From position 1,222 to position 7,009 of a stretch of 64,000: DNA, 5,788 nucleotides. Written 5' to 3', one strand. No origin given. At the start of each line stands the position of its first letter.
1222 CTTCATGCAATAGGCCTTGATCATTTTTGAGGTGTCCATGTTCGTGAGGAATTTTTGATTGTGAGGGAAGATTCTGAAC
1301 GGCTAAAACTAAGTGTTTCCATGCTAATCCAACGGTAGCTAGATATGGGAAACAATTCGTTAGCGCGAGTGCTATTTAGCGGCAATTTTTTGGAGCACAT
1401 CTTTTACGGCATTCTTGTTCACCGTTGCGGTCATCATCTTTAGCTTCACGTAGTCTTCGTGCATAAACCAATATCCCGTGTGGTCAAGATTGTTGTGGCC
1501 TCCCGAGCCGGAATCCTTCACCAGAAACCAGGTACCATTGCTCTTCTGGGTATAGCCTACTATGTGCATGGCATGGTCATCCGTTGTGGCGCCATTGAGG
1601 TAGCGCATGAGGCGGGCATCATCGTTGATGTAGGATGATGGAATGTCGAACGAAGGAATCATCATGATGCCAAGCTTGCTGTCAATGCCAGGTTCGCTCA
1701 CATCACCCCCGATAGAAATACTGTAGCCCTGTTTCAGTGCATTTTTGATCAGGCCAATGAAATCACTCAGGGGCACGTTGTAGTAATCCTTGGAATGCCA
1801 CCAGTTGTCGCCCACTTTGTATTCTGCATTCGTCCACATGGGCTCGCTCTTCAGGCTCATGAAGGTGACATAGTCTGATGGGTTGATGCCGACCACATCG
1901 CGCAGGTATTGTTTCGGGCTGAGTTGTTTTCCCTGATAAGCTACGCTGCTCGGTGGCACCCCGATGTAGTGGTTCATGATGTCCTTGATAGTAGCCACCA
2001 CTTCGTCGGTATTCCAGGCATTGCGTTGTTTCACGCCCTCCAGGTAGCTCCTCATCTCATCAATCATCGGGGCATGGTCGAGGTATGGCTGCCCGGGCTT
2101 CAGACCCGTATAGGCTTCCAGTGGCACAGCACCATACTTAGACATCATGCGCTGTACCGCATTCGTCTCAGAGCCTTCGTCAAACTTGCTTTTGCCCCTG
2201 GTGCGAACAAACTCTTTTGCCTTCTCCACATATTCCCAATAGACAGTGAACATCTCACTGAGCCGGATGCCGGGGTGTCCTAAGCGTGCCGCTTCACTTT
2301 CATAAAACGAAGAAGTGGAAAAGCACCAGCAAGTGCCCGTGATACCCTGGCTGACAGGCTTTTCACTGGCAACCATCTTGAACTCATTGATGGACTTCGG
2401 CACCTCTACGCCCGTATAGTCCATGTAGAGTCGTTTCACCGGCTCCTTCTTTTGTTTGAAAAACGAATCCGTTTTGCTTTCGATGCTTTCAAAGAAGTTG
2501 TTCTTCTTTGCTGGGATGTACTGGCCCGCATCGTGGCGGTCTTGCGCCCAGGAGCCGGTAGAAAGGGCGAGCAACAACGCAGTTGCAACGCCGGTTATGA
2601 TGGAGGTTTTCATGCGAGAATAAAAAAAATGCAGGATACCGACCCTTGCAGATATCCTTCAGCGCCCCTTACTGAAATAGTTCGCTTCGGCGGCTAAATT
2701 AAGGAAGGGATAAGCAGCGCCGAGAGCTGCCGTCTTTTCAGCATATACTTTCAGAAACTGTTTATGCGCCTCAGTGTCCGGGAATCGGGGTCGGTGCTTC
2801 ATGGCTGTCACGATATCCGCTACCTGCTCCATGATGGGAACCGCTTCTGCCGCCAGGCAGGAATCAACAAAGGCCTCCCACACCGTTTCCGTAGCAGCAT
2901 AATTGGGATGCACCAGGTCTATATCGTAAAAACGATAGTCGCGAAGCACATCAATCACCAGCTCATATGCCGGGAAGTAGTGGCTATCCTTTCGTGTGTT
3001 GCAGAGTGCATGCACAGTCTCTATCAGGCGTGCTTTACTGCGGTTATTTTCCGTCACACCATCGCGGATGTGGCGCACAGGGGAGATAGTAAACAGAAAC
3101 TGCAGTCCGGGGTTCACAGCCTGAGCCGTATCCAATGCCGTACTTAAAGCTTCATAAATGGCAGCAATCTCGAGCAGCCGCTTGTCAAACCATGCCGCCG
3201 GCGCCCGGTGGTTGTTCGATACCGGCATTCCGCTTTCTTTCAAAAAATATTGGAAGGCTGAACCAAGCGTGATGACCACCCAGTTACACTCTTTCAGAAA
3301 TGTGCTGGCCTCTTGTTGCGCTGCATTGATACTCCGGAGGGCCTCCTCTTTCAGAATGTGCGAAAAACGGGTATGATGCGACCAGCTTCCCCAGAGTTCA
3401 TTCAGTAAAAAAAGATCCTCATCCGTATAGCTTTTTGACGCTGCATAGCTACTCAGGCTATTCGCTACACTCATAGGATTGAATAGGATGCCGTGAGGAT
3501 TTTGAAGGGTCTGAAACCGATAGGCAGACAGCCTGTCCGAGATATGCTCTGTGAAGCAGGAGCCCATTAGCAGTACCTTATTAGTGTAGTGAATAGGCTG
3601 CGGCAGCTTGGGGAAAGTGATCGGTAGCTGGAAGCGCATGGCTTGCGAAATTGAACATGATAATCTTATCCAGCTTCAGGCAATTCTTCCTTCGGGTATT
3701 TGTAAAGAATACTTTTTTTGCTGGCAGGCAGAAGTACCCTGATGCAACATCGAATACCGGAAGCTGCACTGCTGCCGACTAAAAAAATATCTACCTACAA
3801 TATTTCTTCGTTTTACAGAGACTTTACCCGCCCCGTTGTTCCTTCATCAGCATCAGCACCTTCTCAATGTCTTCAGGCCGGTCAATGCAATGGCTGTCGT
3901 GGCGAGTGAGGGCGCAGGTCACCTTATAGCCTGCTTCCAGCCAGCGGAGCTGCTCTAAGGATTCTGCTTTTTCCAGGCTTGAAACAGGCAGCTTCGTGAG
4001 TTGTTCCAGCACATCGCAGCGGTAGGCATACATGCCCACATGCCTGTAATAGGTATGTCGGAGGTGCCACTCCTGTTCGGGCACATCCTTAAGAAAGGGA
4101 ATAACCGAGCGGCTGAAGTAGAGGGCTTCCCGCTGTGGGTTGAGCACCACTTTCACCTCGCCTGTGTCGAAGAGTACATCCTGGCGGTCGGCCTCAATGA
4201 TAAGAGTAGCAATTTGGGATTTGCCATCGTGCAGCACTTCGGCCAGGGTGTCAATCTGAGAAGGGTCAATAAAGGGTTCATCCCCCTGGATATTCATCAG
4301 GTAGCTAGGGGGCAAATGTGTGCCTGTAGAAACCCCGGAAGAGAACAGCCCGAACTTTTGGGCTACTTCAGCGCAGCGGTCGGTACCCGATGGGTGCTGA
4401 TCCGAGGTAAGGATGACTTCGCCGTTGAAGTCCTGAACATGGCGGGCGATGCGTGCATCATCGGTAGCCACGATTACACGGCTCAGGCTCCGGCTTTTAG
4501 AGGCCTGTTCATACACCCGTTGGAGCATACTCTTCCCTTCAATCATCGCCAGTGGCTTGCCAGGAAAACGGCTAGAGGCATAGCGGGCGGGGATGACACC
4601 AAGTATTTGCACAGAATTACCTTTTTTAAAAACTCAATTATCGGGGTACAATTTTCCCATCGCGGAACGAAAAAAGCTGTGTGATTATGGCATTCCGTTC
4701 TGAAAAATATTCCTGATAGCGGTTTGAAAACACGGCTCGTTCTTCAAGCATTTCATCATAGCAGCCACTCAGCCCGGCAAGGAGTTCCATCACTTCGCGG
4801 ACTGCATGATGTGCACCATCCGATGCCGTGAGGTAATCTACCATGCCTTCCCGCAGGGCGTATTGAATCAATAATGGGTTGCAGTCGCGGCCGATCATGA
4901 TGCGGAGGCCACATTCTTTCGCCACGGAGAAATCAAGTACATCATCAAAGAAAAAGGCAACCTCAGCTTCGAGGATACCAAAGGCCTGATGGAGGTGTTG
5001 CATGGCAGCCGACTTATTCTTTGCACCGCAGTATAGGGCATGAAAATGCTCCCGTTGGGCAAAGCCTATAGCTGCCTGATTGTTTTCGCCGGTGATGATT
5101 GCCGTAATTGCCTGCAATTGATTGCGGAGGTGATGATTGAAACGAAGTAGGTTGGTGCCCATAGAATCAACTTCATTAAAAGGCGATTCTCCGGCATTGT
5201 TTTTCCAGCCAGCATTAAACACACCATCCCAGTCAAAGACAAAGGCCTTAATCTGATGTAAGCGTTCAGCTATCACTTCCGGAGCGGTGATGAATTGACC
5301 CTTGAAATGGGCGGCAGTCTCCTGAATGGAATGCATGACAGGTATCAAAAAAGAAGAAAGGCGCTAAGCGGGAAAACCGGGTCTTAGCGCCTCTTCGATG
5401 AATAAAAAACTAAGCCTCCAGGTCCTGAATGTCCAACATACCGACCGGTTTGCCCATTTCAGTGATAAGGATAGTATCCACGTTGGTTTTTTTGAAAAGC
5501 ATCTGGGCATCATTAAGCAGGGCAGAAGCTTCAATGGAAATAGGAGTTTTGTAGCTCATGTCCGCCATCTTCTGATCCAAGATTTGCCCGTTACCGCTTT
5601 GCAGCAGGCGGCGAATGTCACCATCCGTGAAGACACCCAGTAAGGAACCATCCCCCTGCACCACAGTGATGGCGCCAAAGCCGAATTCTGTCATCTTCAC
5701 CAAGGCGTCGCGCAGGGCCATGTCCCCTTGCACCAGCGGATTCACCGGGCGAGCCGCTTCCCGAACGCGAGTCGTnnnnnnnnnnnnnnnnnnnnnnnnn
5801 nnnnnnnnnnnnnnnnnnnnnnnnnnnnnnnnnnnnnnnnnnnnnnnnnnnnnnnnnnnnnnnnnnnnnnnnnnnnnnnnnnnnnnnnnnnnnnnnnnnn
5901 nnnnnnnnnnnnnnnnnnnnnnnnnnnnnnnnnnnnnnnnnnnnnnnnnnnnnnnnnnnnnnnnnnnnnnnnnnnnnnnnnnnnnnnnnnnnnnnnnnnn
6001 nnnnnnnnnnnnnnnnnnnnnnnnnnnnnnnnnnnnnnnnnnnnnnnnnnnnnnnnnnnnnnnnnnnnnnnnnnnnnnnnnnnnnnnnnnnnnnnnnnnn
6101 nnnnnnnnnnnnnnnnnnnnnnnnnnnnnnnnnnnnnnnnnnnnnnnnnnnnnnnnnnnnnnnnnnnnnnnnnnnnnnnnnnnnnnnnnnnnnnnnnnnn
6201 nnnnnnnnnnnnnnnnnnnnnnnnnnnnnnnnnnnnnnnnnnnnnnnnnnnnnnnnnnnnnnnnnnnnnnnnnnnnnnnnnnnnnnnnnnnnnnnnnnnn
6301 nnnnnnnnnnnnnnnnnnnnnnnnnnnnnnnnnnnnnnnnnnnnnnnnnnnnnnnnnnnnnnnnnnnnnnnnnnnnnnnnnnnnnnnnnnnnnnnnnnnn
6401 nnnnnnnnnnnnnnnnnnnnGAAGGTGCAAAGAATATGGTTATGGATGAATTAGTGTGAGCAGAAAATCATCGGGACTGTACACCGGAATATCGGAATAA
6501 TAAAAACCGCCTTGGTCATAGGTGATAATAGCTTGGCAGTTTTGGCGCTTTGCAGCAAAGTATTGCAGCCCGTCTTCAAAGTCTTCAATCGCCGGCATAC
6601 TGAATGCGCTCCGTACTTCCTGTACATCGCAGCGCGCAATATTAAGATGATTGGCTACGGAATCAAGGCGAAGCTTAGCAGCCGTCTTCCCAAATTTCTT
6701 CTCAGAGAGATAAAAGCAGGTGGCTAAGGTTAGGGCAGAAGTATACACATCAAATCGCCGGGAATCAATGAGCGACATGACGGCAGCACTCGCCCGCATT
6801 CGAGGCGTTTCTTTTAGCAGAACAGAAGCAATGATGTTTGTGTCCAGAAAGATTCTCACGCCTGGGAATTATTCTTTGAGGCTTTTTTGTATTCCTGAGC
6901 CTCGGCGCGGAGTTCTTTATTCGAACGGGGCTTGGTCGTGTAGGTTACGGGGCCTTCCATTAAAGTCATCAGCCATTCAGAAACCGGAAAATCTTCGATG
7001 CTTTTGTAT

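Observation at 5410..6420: FSA/TalC aldolase fused to a KdsD-type CBS pair, sitting where arabinose-5-P isomerase is expected in a Kdo operon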

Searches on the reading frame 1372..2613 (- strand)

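Call 86: search_protein_families(library=pfam, proteins=[window:1372-2613:-], max_evalue=0.0001)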
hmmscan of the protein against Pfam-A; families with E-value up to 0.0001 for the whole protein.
window:1372-2613:- (413 aa): 1 family
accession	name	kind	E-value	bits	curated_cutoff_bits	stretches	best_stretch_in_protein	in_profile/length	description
PF03051.21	Peptidase_C1_2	-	1.6e-14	54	22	1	78-410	49-423/438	Peptidase C1-like family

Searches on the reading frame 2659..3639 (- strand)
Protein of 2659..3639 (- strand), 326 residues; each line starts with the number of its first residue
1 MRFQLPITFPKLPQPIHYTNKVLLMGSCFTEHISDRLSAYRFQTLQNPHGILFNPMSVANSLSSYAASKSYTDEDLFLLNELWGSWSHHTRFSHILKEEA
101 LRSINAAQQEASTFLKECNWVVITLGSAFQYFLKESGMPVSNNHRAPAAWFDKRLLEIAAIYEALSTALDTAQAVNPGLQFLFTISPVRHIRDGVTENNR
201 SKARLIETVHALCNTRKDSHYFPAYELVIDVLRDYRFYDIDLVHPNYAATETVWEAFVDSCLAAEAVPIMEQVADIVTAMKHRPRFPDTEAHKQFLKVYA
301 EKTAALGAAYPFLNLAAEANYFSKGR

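Call 86: search_protein_families(library=pfam, proteins=[window:2659-3639:-], max_evalue=0.0001)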
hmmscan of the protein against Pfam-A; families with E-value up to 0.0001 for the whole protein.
window:2659-3639:- (326 aa): 1 family
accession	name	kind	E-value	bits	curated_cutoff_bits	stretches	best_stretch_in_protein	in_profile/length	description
PF08885.17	GSCFA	-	2.1e-81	273.6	25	1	21-257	1-237/237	GSCFA family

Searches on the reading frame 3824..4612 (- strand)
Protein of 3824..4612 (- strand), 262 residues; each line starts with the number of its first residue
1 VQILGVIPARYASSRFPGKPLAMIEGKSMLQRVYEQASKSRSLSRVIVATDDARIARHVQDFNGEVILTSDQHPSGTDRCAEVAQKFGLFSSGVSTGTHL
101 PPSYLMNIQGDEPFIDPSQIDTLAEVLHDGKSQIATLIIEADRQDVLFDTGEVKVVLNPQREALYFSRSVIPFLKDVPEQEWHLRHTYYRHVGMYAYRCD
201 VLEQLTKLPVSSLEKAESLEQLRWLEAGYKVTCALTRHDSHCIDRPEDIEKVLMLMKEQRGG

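Call 3: search_protein_families(library=pfam, proteins=[window:3824-4612:-], max_evalue=0.01)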
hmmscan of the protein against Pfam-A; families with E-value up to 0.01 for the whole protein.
window:3824-4612:- (262 aa): 2 families
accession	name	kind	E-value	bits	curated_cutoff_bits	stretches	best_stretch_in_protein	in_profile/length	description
PF02348.25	CTP_transf_3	-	1.8e-52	178.7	22.6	1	5-229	2-215/217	Cytidylyltransferase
PF12804.13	NTP_transf_3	-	1.9e-09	38.4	27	1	13-177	9-144/160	MobA-like NTP transferase domain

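Call 4: search_protein_families(library=ncbifam, proteins=[window:3824-4612:-], max_evalue=0.01)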
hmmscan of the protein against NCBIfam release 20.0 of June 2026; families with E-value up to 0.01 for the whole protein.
window:3824-4612:- (262 aa): 11 families
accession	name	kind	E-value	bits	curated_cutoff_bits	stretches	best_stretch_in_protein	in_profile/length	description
NF003952.0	PRK05450.1-5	subfamily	3.1e-92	308.2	193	1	1-259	1-248/250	3-deoxy-manno-octulosonate cytidylyltransferase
NF009905.0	PRK13368.1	subfamily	1.1e-82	277.1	255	1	1-259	1-241/243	3-deoxy-manno-octulosonate cytidylyltransferase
NF003950.0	PRK05450.1-3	subfamily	2.4e-77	259.6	234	1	1-258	1-244/248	3-deoxy-manno-octulosonate cytidylyltransferase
TIGR00466.1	kdsB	equivalog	2e-62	210.8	155.2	1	4-250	4-241/241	3-deoxy-manno-octulosonate cytidylyltransferase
NF003948.0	PRK05450.1-1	equivalog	4.2e-58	196.5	281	1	2-258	5-245/248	3-deoxy-manno-octulosonate cytidylyltransferase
TIGR03584.1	PseF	equivalog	1.9e-08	34.3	205.7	1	5-69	2-66/222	pseudaminic acid cytidylyltransferase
NF001457.0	PRK00317.1-3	equivalog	0.00036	20.1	164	1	12-65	11-64/200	molybdenum cofactor guanylyltransferase MobA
NF010932.0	PRK14352.1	equivalog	0.00039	19.2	611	1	19-138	26-136/488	bifunctional UDP-N-acetylglucosamine diphosphorylase/glucosamine-1-phosphate N-acetyltransferase GlmU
TIGR03310.1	matur_MocA_YgfJ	equivalog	0.00057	19.9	186.45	1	6-151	3-140/188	molybdenum cofactor cytidylyltransferase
NF010933.0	PRK14353.1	equivalog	0.0013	17.4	505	1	19-142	25-138/453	bifunctional UDP-N-acetylglucosamine diphosphorylase/glucosamine-1-phosphate N-acetyltransferase GlmU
TIGR01173.1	glmU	equivalog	0.0022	16.9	366.85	1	19-139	20-127/452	bifunctional UDP-N-acetylglucosamine diphosphorylase/glucosamine-1-phosphate N-acetyltransferase GlmU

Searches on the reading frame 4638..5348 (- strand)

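Call 3: search_protein_families(library=pfam, proteins=[window:4638-5348:-], max_evalue=0.01)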
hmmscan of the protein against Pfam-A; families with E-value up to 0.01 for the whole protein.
window:4638-5348:- (236 aa): 1 family
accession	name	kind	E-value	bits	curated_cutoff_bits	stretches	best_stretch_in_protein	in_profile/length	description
PF17363.7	DUF5388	-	0.00052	20.8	26.1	1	68-105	7-44/64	Family of unknown function (DUF5388)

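Call 4: search_protein_families(library=ncbifam, proteins=[window:4638-5348:-], max_evalue=0.01)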
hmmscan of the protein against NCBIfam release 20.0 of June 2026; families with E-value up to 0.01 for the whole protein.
window:4638-5348:- (236 aa): 5 families
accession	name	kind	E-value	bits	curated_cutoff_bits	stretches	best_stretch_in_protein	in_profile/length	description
NF007019.0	PRK09484.1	equivalog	4.4e-17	62.3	208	1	23-191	15-173/187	3-deoxy-manno-octulosonate-8-phosphatase KdsC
TIGR01670.1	KdsC-phosphatas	subfamily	4.8e-13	49.3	106.95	1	36-191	4-149/154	3-deoxy-D-manno-octulosonate 8-phosphate phosphatase, YrbI family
TIGR02726.1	phenyl_P_delta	equivalog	2.7e-11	44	281.95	1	29-202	3-166/169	phenylphosphate carboxylase subunit delta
NF058599.1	KDN-9-PPhBT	equivalog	5.7e-09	36.4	180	1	34-189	3-148/152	3-deoxy-D-glycero-D-galacto-nonulopyranosonate 9-phosphatase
TIGR01509.1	HAD-SF-IA-v3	subfamily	0.00099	19.3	29.4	0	76-138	75-138/154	HAD-IA family hydrolase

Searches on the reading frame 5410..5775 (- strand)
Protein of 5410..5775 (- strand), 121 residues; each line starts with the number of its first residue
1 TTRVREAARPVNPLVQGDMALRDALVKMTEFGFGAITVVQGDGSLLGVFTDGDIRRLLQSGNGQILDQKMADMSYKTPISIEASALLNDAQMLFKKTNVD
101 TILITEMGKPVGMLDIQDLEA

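Call 82: predict_structure(alignment_id=A4)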
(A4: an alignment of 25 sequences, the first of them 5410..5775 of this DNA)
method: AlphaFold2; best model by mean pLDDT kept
length: 121 residues; sequences in the alignment: 25
mean_pLDDT: 90.9   pTM: 0.81
mean pLDDT of the five models: 90.9, 90.8, 90.8, 90.7, 90.2
residues with pLDDT >= 90: 83; 70-90: 34; 50-70: 4; < 50: 0
segments of 3 or more residues with pLDDT < 50: none
pLDDT, mean of each block of 10 residues (from residue 1): 87 93 94 91 92 89 85 91 96 93 92 89 62
secondary structure, 60 per line:
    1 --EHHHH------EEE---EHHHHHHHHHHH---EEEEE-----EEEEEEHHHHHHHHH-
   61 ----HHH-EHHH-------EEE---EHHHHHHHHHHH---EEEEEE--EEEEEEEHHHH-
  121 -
elements in order: H4-7 E14-16 H21-31 E35-39 E45-50 H51-59 E80-82 H87-97 E101-106 E109-115 H116-119

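Call 84: fold_search(model_id=the predicted structure, library=pdb)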
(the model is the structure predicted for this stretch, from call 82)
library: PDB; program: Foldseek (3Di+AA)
matches with E <= 10: 926; with E <= 0.001: 431
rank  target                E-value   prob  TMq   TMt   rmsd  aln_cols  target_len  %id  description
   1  3k2v_A                7.3e-12  1.00  0.88  0.82   1.8       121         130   28  Structure of the CBS pair of a putative D-arabinose 5-phosphate isomerase from Klebsiella pneumoniae subsp. pneumoniae (released 2009-12-22)
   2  4o9k_A                3.9e-11  1.00  0.88  0.82   1.6       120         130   29  Crystal structure of the CBS pair of a putative D-arabinose 5-phosphate isomerase from Methylococcus capsulatus in com (released 2014-01-22)
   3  4o9k_B                7.5e-11  1.00  0.88  0.84   1.7       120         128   28  Crystal structure of the CBS pair of a putative D-arabinose 5-phosphate isomerase from Methylococcus capsulatus in com (released 2014-01-22)
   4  3k2v_B                1.7e-10  1.00  0.86  0.82   1.8       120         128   28  Structure of the CBS pair of a putative D-arabinose 5-phosphate isomerase from Klebsiella pneumoniae subsp. pneumoniae (released 2009-12-22)
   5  2ef7_A                3.2e-10  1.00  0.77  0.74   2.7       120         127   24  Crystal structure of ST2348, a hypothetical protein with CBS domains from Sulfolobus tokodaii strain7 (released 2007-08-21)
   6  9s52_B                6.3e-10  1.00  0.85  0.53   1.9       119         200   21  AcuB from Geobacillus stearothermophilus with AMP (released 2026-02-25)
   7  3fna_B                1.1e-09  1.00  0.85  0.84   1.9       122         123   24  Crystal structure of the CBS pair of possible D-arabinose 5-phosphate isomerase yrbH from Escherichia coli CFT073 (released 2009-01-27)
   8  9qs7_B                1.5e-09  1.00  0.86  0.54   2.2       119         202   18  AcuB,Acetoin utilization protein (released 2026-02-18)
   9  3fna_A                1.6e-09  1.00  0.81  0.82   2.0       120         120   24  Crystal structure of the CBS pair of possible D-arabinose 5-phosphate isomerase yrbH from Escherichia coli CFT073 (released 2009-01-27)
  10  9s52_A                1.6e-09  1.00  0.85  0.51   3.0       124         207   20  AcuB from Geobacillus stearothermophilus with AMP (released 2026-02-25)
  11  9s4w_A                2.1e-09  1.00  0.78  0.48   3.5       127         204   22  AcuB from Geobacillus stearothermophilus without nucleotide (released 2026-02-25)
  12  9s4z_A                2.2e-09  1.00  0.84  0.53   2.5       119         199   21  AcuB from Geobacillus stearothermophilus with AMP and ADP (released 2026-02-25)
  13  2yzi_B                2.4e-09  1.00  0.81  0.73   2.2       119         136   25  Crystal structure of uncharacterized conserved protein from Pyrococcus horikoshii (released 2007-11-06)
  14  9s4x_A                2.7e-09  1.00  0.86  0.53   2.7       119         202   21  AcuB from Geobacillus stearothermophilus with ADP (released 2026-02-25)
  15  9s51_A                3.3e-09  1.00  0.86  0.54   2.4       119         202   21  AcuB from Geobacillus stearothermophilus with ADP and ATP (released 2026-02-25)
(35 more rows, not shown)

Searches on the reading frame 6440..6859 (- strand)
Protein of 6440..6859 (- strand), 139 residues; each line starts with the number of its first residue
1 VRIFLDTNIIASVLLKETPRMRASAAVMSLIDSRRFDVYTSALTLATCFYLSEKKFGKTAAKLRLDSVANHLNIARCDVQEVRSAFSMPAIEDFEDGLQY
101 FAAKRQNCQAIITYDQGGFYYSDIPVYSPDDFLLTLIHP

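Call 3: search_protein_families(library=pfam, proteins=[window:6440-6859:-], max_evalue=0.01)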
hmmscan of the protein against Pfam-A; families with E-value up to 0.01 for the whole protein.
window:6440-6859:- (139 aa): 2 families
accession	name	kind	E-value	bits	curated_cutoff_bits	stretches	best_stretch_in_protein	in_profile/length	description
PF13470.12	PIN_3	-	5.1e-16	60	27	1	2-116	1-114/115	PIN domain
PF01850.27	PIN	-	2.7e-09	38.1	23.6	1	3-117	1-113/120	PIN domain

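Call 4: search_protein_families(library=ncbifam, proteins=[window:6440-6859:-], max_evalue=0.01)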
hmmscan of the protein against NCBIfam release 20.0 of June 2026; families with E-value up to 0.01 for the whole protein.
window:6440-6859:- (139 aa): 0 families
